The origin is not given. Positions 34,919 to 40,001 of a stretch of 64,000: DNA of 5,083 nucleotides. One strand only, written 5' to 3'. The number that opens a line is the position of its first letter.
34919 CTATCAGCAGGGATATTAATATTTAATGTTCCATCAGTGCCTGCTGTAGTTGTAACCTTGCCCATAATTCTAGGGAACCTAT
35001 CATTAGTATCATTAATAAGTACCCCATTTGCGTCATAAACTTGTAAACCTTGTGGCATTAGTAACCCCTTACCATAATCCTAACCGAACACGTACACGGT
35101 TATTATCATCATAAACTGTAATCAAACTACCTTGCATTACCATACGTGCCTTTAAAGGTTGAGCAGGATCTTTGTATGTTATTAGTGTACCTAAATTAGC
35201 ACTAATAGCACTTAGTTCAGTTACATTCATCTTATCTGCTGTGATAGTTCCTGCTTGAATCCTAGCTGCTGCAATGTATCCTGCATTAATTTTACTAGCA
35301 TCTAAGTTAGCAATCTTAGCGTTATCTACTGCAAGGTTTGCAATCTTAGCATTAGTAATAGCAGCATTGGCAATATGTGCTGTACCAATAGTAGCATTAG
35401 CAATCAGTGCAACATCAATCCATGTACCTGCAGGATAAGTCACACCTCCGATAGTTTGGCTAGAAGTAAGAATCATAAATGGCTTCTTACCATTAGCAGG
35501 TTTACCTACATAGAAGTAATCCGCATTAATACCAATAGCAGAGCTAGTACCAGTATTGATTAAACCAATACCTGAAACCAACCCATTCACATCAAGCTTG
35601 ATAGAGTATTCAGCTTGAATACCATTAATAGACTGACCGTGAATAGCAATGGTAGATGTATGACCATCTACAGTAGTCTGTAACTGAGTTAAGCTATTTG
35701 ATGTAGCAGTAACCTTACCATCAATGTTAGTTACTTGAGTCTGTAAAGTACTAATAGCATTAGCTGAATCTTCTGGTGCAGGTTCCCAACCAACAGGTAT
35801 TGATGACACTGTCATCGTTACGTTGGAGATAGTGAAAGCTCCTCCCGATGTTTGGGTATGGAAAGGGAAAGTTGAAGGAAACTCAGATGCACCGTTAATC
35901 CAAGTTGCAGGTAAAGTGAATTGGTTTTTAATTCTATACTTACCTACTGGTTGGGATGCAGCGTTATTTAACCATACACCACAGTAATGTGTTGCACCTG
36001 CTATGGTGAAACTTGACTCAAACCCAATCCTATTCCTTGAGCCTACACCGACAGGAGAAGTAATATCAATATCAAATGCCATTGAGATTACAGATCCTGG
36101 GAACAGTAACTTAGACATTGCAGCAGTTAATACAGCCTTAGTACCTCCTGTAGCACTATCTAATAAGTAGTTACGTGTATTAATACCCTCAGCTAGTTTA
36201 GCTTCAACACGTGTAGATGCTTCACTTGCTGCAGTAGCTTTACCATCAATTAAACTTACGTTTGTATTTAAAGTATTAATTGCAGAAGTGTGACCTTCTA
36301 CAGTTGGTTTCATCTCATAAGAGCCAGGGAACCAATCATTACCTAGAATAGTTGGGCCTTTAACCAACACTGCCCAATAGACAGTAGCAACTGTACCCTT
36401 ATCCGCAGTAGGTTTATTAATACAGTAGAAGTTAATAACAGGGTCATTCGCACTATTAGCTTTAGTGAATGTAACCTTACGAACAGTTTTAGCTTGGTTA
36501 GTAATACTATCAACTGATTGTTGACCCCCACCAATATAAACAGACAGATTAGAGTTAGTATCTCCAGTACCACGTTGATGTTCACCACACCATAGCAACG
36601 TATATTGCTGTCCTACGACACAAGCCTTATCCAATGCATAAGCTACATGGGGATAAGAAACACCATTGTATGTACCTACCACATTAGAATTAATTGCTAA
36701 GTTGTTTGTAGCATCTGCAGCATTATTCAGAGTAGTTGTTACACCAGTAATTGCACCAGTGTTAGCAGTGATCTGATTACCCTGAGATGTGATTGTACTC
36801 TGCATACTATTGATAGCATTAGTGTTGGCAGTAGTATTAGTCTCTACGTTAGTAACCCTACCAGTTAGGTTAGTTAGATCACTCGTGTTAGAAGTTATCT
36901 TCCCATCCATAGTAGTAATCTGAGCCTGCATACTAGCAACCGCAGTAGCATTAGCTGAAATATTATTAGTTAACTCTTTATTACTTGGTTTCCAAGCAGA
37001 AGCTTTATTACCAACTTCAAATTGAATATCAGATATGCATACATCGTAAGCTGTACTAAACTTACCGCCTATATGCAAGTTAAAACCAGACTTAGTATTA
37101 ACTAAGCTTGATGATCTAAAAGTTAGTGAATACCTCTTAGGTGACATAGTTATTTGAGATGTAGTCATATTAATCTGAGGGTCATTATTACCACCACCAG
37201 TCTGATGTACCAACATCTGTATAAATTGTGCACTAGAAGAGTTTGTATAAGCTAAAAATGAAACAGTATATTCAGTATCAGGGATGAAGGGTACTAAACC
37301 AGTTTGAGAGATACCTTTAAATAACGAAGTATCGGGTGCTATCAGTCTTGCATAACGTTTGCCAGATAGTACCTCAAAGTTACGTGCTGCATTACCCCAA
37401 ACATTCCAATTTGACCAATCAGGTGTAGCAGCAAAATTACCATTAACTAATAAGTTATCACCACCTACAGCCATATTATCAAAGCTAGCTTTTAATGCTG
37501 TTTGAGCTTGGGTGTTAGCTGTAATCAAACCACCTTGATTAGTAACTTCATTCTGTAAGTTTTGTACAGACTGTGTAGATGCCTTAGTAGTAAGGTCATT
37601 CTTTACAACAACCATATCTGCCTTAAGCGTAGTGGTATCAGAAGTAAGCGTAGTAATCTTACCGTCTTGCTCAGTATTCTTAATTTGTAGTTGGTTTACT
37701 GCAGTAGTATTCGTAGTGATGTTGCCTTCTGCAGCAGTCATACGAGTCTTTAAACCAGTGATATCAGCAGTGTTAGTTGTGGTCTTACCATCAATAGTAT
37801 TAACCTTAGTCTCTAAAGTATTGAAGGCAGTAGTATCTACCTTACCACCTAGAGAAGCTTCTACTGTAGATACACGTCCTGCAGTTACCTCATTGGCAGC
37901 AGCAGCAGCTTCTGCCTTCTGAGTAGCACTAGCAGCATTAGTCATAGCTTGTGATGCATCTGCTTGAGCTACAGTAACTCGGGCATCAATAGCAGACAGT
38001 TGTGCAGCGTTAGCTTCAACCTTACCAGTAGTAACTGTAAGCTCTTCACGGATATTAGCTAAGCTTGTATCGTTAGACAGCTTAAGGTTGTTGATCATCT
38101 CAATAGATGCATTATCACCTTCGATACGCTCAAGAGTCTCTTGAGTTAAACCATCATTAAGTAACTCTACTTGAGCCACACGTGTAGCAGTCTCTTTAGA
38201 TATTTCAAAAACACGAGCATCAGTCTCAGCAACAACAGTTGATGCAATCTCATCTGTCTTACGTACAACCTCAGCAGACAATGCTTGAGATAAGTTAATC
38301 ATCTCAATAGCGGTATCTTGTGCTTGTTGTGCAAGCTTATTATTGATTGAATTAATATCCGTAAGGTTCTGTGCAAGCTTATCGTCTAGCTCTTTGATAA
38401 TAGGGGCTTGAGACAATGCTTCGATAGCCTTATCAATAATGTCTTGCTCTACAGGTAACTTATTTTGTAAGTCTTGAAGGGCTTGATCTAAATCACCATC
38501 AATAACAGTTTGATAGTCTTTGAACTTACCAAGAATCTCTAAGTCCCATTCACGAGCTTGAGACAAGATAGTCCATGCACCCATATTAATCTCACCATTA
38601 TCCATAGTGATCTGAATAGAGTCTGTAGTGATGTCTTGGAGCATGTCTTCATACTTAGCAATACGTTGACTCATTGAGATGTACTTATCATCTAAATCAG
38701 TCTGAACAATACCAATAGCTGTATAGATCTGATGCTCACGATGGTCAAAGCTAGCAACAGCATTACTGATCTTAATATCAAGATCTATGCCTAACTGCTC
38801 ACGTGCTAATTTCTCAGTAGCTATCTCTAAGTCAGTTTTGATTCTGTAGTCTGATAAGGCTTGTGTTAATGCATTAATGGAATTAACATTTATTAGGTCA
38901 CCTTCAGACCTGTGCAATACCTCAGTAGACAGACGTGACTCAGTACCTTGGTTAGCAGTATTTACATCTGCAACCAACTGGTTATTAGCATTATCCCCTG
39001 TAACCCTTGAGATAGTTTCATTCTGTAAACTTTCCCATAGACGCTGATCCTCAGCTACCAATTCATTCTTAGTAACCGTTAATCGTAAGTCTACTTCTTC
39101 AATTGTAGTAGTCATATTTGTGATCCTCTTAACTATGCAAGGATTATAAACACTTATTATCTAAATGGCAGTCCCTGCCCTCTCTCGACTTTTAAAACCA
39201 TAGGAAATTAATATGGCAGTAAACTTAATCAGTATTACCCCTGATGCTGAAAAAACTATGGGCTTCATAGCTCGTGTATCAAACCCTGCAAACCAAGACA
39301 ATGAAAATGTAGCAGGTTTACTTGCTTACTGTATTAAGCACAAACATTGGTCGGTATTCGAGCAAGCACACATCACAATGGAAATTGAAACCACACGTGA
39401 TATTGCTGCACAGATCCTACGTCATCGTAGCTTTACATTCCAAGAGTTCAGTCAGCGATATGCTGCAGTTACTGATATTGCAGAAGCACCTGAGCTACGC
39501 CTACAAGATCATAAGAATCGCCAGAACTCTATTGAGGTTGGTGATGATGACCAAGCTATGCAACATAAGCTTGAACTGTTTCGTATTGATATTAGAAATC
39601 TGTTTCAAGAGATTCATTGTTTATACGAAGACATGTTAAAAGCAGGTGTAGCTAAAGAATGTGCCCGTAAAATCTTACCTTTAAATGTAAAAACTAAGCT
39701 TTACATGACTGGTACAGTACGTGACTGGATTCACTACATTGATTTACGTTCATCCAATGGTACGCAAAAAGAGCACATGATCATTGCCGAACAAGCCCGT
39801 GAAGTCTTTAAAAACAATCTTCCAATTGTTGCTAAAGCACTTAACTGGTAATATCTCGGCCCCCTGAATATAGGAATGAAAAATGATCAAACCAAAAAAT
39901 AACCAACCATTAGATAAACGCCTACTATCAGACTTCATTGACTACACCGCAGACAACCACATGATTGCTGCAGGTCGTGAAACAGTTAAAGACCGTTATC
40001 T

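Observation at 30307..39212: Inverted 8.8-kb fiber-plus-lysis module between the kinase/NUDIX and ThyX/RNR gene blocks, split into three units by two opposite-strand micro-genes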

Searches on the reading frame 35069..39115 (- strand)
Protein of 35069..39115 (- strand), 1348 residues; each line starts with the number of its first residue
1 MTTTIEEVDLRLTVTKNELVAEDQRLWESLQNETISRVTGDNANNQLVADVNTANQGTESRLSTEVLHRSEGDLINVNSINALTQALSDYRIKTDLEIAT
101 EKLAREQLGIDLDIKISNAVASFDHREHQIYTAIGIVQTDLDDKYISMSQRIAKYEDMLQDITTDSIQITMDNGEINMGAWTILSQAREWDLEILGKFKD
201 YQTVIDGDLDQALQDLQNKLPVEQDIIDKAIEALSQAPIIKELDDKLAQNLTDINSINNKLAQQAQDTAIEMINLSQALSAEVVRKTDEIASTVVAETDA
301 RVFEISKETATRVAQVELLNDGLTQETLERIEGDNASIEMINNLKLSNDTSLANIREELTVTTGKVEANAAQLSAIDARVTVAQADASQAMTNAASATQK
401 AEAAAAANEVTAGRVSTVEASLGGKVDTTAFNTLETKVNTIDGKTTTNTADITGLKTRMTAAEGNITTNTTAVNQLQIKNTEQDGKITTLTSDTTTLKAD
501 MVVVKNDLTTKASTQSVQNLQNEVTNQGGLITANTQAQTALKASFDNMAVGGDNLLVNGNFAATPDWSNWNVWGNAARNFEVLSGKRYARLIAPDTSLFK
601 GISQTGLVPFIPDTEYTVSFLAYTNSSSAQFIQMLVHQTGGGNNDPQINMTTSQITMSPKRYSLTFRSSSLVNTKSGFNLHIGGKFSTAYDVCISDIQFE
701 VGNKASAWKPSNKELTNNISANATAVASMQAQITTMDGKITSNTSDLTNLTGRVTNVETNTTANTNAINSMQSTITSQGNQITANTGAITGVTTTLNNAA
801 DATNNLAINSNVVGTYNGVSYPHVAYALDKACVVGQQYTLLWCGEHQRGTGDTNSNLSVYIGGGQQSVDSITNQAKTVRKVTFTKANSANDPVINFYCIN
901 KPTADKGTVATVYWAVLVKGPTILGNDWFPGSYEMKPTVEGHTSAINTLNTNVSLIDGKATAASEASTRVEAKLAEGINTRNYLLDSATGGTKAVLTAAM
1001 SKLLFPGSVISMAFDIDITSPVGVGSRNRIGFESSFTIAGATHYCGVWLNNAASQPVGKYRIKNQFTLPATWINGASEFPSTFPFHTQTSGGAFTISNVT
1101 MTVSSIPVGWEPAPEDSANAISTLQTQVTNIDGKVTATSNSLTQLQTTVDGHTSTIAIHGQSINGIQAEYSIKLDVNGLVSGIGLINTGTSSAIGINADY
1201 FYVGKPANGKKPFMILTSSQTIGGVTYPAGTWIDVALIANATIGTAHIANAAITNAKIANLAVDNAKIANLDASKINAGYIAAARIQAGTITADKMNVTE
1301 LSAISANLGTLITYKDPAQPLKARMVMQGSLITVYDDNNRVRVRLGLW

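Call 65: search_protein_families(library=pfam, proteins=[window:35069-39115:-], max_evalue=0.01)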
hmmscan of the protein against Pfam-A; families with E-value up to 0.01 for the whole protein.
window:35069-39115:- (1348 aa): 2 families
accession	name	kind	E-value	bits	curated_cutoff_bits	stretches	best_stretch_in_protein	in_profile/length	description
PF02018.23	CBM_4_9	-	2e-09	38.4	25.9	1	554-675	2-122/136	Carbohydrate binding domain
PF23353.1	BBS2_hp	-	0.0058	17.1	27.7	1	266-343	11-88/98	BBS2 hairpin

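Call 80: search_protein_families(library=phrogs, proteins=[window:35069-39115:-], max_evalue=0.0001)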
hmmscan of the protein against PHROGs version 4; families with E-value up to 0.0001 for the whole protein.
window:35069-39115:- (1348 aa): 14 families
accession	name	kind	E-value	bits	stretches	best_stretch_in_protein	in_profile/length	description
phrog_5911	-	tail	5.2e-128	428.9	6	694-973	1199-1485/3089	tail protein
phrog_11678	-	unknown function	4.4e-98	330.4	4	711-1002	1405-1697/2223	-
phrog_2589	-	tail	1e-84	285.3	4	717-976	2683-2924/3686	tail protein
phrog_11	-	tail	1.4e-62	212.3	1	683-951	1305-1576/1960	baseplate spike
phrog_5499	-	moron, auxiliary metabolic gene and host takeover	1.1e-33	115.4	4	111-476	401-735/5292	host range and adsorption protein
phrog_1330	-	tail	3.3e-17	62.7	2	535-1167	532-794/1361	tail protein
phrog_1775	-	head and packaging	4.4e-17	61.9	2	789-1170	584-897/1609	minor head protein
phrog_1101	-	tail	4.1e-14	52.4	1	1101-1348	945-1124/1405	tail protein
phrog_16534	-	tail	7e-13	49.8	1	1118-1284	125-279/322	tail fiber protein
phrog_32822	-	head and packaging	3.8e-10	39.1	1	1108-1297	976-1155/1548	virion structural protein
phrog_496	-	tail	7e-08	32.6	1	1125-1346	417-620/769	tail fiber protein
phrog_10903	-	unknown function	4.7e-06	26.3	1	1103-1215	823-946/954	-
phrog_12329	-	head and packaging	2.1e-05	23.8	1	945-1154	478-691/833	virion structural protein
phrog_19846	-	unknown function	2.4e-05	23.1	1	951-1260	865-1158/1272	-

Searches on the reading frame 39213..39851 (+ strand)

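Call 65: search_protein_families(library=pfam, proteins=[window:39213-39851:+], max_evalue=0.01)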
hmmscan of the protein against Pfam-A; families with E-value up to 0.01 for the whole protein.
window:39213-39851:+ (212 aa): 1 family
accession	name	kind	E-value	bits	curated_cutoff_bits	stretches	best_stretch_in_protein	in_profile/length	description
PF02511.20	Thy1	-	1.6e-44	152.4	24.8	1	5-204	2-190/191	Thymidylate synthase complementing protein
